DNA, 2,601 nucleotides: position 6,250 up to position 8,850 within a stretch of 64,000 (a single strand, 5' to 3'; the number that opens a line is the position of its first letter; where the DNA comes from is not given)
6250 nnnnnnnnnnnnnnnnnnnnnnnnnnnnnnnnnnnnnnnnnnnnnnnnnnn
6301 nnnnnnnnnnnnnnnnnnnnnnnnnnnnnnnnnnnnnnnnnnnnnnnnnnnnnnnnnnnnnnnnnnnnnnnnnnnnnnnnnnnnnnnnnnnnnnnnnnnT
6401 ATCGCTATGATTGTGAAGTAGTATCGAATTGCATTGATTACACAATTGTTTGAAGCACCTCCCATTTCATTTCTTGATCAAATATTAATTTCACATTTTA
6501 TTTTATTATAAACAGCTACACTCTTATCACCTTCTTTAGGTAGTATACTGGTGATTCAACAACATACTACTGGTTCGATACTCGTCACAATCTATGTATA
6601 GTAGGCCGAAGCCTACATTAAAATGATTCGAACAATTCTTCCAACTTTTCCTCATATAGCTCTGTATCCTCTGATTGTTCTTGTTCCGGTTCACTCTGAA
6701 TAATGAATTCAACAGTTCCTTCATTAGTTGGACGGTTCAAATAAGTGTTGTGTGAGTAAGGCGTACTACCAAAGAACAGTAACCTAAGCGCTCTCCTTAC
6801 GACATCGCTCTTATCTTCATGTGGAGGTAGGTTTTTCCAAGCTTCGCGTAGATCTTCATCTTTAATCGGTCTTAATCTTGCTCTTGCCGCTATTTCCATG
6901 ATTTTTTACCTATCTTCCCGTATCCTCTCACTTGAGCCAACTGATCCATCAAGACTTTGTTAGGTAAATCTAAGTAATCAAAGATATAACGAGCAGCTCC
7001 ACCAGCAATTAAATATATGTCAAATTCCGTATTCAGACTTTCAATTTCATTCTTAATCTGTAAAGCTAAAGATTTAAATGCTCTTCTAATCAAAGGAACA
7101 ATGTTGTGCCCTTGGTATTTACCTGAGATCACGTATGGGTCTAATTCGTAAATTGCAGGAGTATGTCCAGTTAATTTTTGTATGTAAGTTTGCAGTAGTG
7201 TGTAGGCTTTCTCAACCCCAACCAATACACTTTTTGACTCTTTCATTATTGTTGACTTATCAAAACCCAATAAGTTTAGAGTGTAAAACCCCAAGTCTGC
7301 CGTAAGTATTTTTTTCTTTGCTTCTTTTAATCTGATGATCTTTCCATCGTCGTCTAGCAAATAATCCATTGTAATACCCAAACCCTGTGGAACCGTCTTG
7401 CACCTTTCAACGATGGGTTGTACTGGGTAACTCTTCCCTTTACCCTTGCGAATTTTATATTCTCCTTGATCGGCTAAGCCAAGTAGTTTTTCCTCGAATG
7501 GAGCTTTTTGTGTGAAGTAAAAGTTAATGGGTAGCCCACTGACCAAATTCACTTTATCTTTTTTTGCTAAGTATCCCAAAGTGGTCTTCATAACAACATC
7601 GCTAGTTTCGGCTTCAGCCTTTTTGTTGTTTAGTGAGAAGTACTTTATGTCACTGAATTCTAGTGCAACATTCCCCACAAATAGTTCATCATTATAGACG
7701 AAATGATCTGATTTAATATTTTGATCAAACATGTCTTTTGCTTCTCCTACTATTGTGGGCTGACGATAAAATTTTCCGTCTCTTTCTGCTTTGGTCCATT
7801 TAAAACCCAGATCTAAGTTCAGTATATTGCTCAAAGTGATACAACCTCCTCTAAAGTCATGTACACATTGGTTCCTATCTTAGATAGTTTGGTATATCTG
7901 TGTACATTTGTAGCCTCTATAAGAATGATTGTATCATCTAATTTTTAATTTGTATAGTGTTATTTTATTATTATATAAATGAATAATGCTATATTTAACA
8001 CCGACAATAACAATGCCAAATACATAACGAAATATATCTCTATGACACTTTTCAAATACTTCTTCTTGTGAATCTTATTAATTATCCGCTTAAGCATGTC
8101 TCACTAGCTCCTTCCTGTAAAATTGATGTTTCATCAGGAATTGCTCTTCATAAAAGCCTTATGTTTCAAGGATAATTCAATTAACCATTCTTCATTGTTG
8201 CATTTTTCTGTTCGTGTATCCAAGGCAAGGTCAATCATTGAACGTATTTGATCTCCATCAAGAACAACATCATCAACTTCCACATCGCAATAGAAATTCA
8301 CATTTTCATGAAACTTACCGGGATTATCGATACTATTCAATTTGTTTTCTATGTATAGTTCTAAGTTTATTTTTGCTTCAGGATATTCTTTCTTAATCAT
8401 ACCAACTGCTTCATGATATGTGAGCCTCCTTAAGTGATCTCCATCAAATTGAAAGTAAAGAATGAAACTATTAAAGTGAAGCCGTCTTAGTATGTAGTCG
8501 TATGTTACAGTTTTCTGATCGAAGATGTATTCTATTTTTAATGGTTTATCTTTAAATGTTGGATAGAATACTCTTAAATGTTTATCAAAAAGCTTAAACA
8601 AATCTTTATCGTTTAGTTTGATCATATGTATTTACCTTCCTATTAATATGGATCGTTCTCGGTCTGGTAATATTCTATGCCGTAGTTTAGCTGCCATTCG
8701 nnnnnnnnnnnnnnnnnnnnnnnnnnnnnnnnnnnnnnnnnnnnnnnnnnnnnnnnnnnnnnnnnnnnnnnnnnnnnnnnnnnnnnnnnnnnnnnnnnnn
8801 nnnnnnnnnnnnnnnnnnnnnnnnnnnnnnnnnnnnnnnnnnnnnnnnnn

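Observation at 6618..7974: Actin-like ParM/ParR pair with a nested palindromic operator in an integrase-bearing phage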

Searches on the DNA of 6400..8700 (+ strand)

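Call 5: search_dna_similar(query=window:6400-8200:+, collection=phages, mode=near)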
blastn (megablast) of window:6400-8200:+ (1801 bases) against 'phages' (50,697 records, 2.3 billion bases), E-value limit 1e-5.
No match.
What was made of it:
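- Tried and rejected: Megablast of the locus against phage records found nothing (call 5).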

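Call 101: search_rna_families(source=window, start=6400, end=8700, threshold=evalue, max_evalue=1)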
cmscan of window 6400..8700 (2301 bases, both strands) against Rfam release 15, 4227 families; matches with E-value up to 1: 0.
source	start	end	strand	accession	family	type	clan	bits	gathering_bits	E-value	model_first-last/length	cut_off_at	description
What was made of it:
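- Tried and rejected: Rfam gave no match on 6400-8700 (call 101).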

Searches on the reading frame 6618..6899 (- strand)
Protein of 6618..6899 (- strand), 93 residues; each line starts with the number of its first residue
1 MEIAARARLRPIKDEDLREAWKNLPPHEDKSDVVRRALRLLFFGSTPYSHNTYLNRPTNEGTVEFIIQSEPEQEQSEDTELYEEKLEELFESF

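Call 3: search_protein_families(library=pfam, proteins=[window:6618-6899:-], max_evalue=1)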
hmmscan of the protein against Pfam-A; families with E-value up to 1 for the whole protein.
window:6618-6899:- (93 aa): 0 families

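Call 4: search_protein_families(library=phrogs, proteins=[window:6618-6899:-], max_evalue=0.01)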
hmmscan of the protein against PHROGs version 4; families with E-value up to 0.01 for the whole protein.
window:6618-6899:- (93 aa): 0 families

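Call 42: find_homologous_proteins(query=window:6618-6899:-, max_evalue=0.001)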
Query window:6618-6899:- (93 aa): 16 proteins with E <= 0.001 among 18 candidates.
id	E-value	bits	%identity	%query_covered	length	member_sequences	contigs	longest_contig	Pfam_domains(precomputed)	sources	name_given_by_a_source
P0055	1.8e-54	199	100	100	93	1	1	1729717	-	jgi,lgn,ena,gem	-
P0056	6.1e-43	162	86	100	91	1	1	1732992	-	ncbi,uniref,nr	ncbi:hypothetical protein IFU39_00440 [Paenibacillus sp. CFBP 13594]|uniref:hypothetical protein n=1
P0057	1.4e-42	161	85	100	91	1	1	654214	-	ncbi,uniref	ncbi:hypothetical protein ACFVQB_13975 [Paenibacillus sp. NPDC057886]|uniref:hypothetical protein n=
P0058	2.5e-40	154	82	100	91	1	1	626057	-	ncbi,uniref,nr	ncbi:hypothetical protein [Paenibacillus sp. O199]|uniref:hypothetical protein n=1 Tax=Paenibacillus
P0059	4.3e-38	147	81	100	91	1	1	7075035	-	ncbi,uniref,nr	ncbi:hypothetical protein [Paenibacillus sp. 1781tsa1]|uniref:hypothetical protein n=1 Tax=Paenibaci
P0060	7.4e-37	143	76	100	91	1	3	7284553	-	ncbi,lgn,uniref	ncbi:hypothetical protein MKY95_18655 [Paenibacillus sp. FSL P4-0176]|uniref:hypothetical protein n=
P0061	4.3e-35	137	77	100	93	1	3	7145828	-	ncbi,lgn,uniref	ncbi:hypothetical protein NSQ20_12530 [Paenibacillus sp. FSL K6-1122]|uniref:hypothetical protein n=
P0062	2.5e-27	112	66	100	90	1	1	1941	-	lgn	-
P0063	4.9e-25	105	62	100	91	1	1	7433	-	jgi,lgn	jgi:hypothetical protein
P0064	5.8e-25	105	62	100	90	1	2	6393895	-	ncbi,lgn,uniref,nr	ncbi:hypothetical protein HUB98_05445 [Paenibacillus barcinonensis]|uniref:Uncharacterized protein n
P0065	1.9e-24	103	62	100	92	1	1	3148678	-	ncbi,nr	nr:hypothetical protein [Paenibacillus xylanexedens]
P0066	5.3e-23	99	57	100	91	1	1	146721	-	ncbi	ncbi:hypothetical protein [Paenibacillus taichungensis]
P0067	1.8e-19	87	53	100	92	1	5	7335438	-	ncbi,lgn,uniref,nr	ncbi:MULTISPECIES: hypothetical protein [Paenibacillus]|uniref:hypothetical protein n=1 Tax=Paenibac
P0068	2.0e-18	84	56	100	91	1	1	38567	-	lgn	-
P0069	2.6e-18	84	52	100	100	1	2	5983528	-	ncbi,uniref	ncbi:hypothetical protein ACU1JV_00170 [Paenibacillus sp. T2-29]|uniref:hypothetical protein n=1 Tax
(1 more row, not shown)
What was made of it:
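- The identical adaptor protein is on a 1.73-Mb contig (call 42).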

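Call 45: search_solved_structures(query=window:6618-6899:-, max_evalue=10)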
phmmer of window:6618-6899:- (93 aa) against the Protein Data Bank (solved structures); distinct sequences matched with E-value up to 10: 4.
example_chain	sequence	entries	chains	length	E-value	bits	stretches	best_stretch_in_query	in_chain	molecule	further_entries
3ovu_B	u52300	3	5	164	0.19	15.3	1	17-81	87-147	Iron-regulated surface determinant protein H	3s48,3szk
4wjg_D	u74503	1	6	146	0.19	15.2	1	17-81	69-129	Iron-regulated surface determinant protein H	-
2h3k_A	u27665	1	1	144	0.2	15.2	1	17-81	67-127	Haptoglobin-binding surface anchored protein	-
9szw_C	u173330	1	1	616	0.7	13.4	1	18-81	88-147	Iron-regulated surface determinant protein H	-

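Call 55: predict_structure(alignment_id=A2)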
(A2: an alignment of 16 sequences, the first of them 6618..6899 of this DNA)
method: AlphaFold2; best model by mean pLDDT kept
length: 93 residues; sequences in the alignment: 16
mean_pLDDT: 61.2   pTM: 0.25
mean pLDDT of the five models: 61.2, 61.2, 59.4, 59.1, 58.7
residues with pLDDT >= 90: 0; 70-90: 39; 50-70: 21; < 50: 33
segments of 3 or more residues with pLDDT < 50: 1-3, 48-74
pLDDT, mean of each block of 10 residues (from residue 1): 50 70 77 84 62 39 37 53 76 71
secondary structure, 60 per line:
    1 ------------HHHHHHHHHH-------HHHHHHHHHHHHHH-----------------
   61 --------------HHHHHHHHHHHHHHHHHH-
elements in order: H13-22 H30-43 H75-92
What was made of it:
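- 6618..6899 (-): 93-aa ParR-like adaptor candidate. It has an RHH-like N-terminus (res 1-45), a disordered linker and a conserved C-terminal helix ending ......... The gene overlaps the ALP stop by 10 nt. AF2 shows H13-22, H30-43, disorder at 48-74 and H75-92 (call 55).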

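Call 58: fold_search(model_id=the predicted structure, library=pdb)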
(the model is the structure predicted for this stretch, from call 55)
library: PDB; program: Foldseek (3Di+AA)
matches with E <= 10: 5; with E <= 0.001: 0
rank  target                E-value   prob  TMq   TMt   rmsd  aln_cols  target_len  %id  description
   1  8otz_L                2.2e+00  0.06  0.21  0.18  19.6        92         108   11  48-nm repeat of the native axonemal doublet microtubule from bovine sperm (released 2023-11-22)
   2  8otz_M                5.9e+00  0.02  0.14  0.15  16.3        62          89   14  48-nm repeat of the native axonemal doublet microtubule from bovine sperm (released 2023-11-22)
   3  4by6_C                9.0e+00  0.02  0.18  0.10  16.6        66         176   14  Yeast Not1-Not2-Not5 complex (released 2013-10-16)
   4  4d80_D                9.6e+00  0.08  0.25  0.10   4.7        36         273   25  Metallosphera sedula Vps4 crystal structure (released 2015-10-28)
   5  9a5o_B                9.6e+00  0.02  0.15  0.02  19.2        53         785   15  Integrative model of YABR-MUTS2 by crosslinking MS and deep learning (released 2024-09-18)
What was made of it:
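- Tried and rejected: Foldseek with the low-confidence adaptor model gave only meaningless hits (call 58).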

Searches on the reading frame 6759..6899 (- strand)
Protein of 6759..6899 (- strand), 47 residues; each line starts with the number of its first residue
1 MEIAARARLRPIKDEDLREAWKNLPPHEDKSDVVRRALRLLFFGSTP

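Call 112: search_solved_structures(query=A6, max_evalue=10, show_alignments=3)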
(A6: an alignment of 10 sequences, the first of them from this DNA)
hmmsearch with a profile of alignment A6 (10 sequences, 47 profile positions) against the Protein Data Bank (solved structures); distinct sequences matched with E-value up to 10: 4.
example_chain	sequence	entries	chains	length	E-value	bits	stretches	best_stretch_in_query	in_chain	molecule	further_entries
9f5x_1R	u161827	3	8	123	0.45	13.1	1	11-26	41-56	Cytochrome b-c1 complex subunit 7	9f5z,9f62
2zc2_A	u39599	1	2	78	0.97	12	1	30-46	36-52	DnaD-like replication protein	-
6pk1_A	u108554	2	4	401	1.7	11.2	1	23-37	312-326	Serine--glyoxylate aminotransferase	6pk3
1wls_A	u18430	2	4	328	1.8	11.1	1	31-40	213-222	L-asparaginase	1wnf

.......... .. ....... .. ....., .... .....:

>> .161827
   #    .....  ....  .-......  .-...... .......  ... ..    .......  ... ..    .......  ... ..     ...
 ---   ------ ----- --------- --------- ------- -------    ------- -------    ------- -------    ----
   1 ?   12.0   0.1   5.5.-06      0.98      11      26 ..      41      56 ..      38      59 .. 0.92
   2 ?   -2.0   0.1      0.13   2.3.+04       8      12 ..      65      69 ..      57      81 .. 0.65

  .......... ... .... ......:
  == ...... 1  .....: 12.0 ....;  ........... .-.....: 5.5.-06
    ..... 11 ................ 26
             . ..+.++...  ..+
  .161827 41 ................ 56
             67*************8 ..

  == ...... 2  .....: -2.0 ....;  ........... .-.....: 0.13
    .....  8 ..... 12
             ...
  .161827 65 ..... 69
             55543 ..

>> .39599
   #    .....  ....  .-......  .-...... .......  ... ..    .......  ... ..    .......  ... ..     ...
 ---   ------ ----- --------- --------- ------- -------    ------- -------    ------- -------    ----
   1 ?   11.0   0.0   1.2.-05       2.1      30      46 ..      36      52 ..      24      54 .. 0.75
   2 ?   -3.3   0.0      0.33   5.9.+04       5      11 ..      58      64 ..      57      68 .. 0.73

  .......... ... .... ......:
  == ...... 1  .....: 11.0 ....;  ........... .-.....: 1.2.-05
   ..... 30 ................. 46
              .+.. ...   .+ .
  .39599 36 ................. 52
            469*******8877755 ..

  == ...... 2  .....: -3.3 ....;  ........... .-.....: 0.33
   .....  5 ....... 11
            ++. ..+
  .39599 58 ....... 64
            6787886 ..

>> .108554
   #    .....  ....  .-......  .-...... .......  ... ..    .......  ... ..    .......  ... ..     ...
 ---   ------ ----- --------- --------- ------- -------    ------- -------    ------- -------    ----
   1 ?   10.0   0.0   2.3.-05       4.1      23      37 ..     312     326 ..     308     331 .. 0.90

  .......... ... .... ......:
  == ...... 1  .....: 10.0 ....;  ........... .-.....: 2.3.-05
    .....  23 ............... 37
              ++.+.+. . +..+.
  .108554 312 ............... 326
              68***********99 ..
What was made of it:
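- On ParMRC (type II partition) system: No PDB sequence or fold match was found (calls 45, 58, 112).
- Tried and rejected: Sequence and profile searches of the adaptor against PDB gave nothing relevant (calls 45, 112).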

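Call 113: search_protein_families(library=pfam, alignment_id=A6, max_evalue=10)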
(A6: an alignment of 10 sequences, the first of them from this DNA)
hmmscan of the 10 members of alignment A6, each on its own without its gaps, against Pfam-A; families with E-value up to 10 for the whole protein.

A. member 1, seq(47 aa): 0 families

B. families by the number of members that match (of 10 scanned): 4 families
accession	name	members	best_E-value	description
PF01402.27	RHH_1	3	0.0066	Ribbon-helix-helix protein, copG family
PF07499.19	RuvA_C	1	0.012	RuvA, C-terminal domain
PF13113.11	DUF3970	1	0.17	Protein of unknown function (DUF3970)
PF09957.15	VapB_antitoxin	1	0.19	Bacterial antitoxin of type II TA system, VapB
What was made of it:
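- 6618..6899 (-): Pfam RHH_1 matches weakly in 3 of 10 members, best E 0.0066 (call 113).
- On ParMRC (type II partition) system: Pfam RHH_1 matches only weakly, best E 0.0066 in 3 of 10 members (call 113).
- The adaptor's RHH fold is only weakly supported (calls 58, 112, 113).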
